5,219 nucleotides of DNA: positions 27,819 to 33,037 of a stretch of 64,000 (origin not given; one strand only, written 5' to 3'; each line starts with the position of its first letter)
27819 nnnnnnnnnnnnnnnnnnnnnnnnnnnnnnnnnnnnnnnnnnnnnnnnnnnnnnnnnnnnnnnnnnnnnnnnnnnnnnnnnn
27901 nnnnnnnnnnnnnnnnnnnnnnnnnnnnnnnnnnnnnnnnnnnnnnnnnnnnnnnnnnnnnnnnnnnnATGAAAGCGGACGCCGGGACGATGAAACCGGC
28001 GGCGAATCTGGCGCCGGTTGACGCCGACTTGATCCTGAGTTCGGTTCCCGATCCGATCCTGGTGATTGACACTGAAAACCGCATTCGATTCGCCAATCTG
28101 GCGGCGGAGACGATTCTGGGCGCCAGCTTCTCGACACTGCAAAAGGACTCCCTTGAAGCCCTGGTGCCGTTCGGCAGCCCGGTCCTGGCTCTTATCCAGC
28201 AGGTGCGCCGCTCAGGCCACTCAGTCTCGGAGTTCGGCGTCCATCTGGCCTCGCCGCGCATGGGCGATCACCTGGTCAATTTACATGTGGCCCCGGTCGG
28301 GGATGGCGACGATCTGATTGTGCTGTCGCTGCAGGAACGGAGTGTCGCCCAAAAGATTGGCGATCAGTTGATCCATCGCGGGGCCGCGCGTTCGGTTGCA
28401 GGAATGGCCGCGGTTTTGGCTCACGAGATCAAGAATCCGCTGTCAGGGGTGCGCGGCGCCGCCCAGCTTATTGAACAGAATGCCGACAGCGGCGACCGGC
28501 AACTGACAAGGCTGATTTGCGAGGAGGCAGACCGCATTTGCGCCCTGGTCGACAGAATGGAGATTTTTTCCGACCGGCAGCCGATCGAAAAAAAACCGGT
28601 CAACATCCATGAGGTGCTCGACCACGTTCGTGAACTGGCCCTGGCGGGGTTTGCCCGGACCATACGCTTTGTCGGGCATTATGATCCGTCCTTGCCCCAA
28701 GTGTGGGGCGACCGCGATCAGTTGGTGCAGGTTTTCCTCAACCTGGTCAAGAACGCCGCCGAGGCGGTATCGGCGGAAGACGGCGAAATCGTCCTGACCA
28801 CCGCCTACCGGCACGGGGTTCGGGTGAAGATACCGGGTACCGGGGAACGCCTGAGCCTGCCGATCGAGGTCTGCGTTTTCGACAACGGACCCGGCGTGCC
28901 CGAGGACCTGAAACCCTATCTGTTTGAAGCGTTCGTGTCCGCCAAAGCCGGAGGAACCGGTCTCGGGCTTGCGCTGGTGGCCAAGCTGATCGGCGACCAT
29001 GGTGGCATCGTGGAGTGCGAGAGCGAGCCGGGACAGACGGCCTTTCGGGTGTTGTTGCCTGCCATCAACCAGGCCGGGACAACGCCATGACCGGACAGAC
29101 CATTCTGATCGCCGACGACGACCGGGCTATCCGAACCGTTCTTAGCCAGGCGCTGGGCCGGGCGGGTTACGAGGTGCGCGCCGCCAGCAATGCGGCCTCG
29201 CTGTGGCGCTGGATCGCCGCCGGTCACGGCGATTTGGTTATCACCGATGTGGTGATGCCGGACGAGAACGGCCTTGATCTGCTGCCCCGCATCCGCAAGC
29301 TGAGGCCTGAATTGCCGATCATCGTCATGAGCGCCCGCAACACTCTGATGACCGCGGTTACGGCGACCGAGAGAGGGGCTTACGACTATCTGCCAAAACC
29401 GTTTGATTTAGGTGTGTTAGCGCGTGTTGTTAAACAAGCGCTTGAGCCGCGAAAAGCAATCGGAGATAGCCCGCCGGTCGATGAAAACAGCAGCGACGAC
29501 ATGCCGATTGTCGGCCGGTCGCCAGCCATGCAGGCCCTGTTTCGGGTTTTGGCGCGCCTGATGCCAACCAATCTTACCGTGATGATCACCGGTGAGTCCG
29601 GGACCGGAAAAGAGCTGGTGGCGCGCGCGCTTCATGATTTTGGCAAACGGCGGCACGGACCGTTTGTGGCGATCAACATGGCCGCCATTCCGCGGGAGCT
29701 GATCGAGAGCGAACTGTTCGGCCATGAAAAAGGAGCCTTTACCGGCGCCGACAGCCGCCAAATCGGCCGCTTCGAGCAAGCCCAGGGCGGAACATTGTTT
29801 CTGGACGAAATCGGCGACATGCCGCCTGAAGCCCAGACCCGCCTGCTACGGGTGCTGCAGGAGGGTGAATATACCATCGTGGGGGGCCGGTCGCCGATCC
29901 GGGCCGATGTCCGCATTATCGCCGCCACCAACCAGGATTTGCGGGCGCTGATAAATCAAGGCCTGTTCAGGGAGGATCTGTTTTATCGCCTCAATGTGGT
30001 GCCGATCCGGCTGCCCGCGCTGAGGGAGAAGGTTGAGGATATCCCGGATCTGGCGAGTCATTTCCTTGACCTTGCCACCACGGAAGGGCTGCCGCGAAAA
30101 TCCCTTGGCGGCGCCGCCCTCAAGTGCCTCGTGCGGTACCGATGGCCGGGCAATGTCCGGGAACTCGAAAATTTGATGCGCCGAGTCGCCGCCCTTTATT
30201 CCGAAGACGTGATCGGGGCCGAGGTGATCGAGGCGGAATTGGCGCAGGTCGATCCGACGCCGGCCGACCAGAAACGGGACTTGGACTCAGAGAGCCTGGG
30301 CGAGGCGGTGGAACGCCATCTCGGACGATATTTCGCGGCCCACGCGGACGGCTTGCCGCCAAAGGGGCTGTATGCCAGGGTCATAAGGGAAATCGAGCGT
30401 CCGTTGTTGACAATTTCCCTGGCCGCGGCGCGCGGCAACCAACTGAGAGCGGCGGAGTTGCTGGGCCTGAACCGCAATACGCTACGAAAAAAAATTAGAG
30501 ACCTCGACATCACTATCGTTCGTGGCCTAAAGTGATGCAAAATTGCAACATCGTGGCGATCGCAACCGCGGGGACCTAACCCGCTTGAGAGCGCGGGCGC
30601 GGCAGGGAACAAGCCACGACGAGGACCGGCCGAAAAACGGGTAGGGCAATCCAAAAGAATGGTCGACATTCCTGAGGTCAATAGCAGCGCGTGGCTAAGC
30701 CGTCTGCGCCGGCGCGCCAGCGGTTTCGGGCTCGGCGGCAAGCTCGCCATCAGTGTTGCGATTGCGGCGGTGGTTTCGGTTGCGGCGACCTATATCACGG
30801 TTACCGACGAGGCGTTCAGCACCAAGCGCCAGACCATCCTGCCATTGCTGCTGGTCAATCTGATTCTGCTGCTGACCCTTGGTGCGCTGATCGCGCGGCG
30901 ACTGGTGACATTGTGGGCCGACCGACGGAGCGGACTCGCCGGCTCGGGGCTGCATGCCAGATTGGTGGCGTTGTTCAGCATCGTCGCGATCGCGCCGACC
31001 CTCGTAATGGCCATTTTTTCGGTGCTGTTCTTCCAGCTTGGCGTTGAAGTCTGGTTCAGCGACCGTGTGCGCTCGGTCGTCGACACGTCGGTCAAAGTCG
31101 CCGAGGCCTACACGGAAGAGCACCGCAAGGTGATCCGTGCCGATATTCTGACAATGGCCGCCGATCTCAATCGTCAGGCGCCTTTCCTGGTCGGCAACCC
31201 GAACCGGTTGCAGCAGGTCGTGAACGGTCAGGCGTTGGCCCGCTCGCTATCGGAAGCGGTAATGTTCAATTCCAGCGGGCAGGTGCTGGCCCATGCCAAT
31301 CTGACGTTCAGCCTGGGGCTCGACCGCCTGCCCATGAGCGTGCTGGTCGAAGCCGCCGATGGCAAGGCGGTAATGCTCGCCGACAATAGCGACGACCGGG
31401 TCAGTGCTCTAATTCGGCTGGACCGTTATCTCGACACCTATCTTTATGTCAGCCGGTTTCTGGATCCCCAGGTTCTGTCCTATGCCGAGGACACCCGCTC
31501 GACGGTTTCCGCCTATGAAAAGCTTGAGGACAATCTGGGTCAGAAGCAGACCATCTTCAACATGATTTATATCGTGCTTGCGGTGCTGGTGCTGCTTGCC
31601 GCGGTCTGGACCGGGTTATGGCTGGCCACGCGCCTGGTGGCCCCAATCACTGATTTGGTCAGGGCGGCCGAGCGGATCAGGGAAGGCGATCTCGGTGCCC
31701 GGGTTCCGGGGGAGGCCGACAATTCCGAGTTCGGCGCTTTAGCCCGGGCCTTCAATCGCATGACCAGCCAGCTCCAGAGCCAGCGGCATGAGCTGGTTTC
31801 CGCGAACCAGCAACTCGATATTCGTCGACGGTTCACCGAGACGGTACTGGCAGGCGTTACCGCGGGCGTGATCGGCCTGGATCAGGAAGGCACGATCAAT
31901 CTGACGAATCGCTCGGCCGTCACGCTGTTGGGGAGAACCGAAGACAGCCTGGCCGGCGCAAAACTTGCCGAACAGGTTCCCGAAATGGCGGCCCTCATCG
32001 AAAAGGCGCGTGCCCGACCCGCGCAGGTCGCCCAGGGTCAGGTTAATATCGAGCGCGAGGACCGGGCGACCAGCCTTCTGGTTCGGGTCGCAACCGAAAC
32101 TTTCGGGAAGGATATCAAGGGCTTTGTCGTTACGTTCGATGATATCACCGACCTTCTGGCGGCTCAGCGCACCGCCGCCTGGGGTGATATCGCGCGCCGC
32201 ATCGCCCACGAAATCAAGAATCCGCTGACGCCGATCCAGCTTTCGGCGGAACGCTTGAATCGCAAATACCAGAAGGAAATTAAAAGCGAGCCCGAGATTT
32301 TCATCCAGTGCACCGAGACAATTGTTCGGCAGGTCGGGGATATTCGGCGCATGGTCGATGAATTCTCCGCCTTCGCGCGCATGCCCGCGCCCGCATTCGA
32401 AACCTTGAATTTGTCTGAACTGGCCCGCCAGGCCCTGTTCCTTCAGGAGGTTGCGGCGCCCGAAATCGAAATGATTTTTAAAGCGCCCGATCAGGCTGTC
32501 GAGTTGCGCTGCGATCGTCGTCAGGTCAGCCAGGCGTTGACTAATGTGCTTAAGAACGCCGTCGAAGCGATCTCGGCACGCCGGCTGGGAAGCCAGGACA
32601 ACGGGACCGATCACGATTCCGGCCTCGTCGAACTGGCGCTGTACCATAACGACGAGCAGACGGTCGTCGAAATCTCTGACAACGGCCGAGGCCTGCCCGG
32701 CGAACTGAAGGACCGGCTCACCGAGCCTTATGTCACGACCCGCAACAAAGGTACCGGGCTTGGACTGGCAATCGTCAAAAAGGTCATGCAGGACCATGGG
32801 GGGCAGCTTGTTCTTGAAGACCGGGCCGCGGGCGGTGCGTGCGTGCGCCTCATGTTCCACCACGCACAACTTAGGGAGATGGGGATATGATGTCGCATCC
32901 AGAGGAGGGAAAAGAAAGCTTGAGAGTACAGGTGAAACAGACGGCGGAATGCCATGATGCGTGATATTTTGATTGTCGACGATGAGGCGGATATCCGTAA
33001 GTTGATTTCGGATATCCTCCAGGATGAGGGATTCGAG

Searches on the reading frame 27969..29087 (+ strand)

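Call 47: search_protein_families(library=pfam, proteins=[window:27969-29087:+], max_evalue=0.00001)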
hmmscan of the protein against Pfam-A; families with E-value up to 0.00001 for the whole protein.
window:27969-29087:+ (373 aa): 5 families
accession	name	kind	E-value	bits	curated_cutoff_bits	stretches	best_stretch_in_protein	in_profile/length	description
PF02518.31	HATPase_c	-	4.3e-19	69.4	26.4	1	247-365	1-109/111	Histidine kinase-, DNA gyrase B-, and HSP90-like ATPase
PF00512.31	HisKA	-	5.2e-12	46.1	26.9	1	146-202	5-62/66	His Kinase A (phospho-acceptor) domain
PF00989.32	PAS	-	4.2e-11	43.3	22.6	1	20-117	4-103/113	PAS fold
PF08448.16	PAS_4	-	6.9e-08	33.1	23.1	1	23-114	1-94/110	PAS fold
PF13188.13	PAS_8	-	6.3e-07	29.5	21.8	1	22-64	6-45/65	PAS domain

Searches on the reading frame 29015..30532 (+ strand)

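Call 47: search_protein_families(library=pfam, proteins=[window:29015-30532:+], max_evalue=0.00001)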
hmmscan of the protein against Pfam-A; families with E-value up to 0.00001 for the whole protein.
window:29015-30532:+ (506 aa): 8 families
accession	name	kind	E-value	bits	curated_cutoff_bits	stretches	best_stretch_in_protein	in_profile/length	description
PF00158.32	Sigma54_activat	-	9.9e-72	240.5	20.2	1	165-331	1-167/168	Sigma-54 interaction domain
PF00072.30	Response_reg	-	2.6e-29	102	30.2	1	30-139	1-110/111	Response regulator receiver domain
PF14532.12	Sigma54_activ_2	-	1e-25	91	25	1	166-336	1-138/138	Sigma-54 interaction domain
PF25601.1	AAA_lid_14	-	1.9e-20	72.9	27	1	337-419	1-84/87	AAA+ ATPase lid domain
PF02954.25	HTH_8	-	7.1e-11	42.1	22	1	457-495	2-40/42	Bacterial regulatory protein, Fis family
PF07728.20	AAA_5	-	1.9e-08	34.8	22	1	189-307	2-123/139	AAA domain (dynein-related subfamily)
PF13191.12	AAA_16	-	4.8e-06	27.6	32.6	0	165-282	2-121/167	AAA ATPase domain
PF07724.20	AAA_2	-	7.8e-06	26.5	27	0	188-314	5-132/166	AAA domain (Cdc48 subfamily)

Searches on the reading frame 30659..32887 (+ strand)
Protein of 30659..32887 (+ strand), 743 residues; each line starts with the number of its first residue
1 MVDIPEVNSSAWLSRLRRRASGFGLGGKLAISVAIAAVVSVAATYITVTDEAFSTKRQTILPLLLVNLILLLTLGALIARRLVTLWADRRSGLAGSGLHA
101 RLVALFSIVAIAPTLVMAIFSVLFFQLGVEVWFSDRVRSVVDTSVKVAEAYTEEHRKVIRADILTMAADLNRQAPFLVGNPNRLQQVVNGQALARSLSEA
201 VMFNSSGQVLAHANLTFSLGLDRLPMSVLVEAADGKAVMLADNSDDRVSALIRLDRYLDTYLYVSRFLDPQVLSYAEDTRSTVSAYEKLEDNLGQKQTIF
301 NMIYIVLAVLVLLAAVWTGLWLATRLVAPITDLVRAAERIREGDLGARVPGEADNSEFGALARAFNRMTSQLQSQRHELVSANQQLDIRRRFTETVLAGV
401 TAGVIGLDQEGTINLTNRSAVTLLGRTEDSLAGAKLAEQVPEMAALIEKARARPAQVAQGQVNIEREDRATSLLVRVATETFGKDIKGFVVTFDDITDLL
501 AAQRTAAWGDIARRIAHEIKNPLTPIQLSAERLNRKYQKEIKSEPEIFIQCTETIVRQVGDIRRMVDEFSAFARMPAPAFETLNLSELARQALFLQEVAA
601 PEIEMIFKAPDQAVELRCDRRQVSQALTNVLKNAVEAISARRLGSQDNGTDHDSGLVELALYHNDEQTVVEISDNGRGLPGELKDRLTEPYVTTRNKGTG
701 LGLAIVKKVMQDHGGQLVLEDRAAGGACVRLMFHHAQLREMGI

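Call 47: search_protein_families(library=pfam, proteins=[window:30659-32887:+], max_evalue=0.00001)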
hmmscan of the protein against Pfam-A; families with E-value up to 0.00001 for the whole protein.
window:30659-32887:+ (743 aa): 5 families
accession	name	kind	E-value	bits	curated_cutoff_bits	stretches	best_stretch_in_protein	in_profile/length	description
PF19312.4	NtrY_N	-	3.2e-46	158.5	23.2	1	31-308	6-289/291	NtrY N-terminal region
PF02518.31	HATPase_c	-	4.1e-19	69.5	26.4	1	619-734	2-108/111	Histidine kinase-, DNA gyrase B-, and HSP90-like ATPase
PF00672.30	HAMP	-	1.3e-14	54.7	25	1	321-373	1-52/53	HAMP domain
PF00989.32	PAS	-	2.4e-10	40.9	22.6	1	394-496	4-113/113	PAS fold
PF00512.31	HisKA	-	9.3e-10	38.9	26.9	1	509-576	3-64/66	His Kinase A (phospho-acceptor) domain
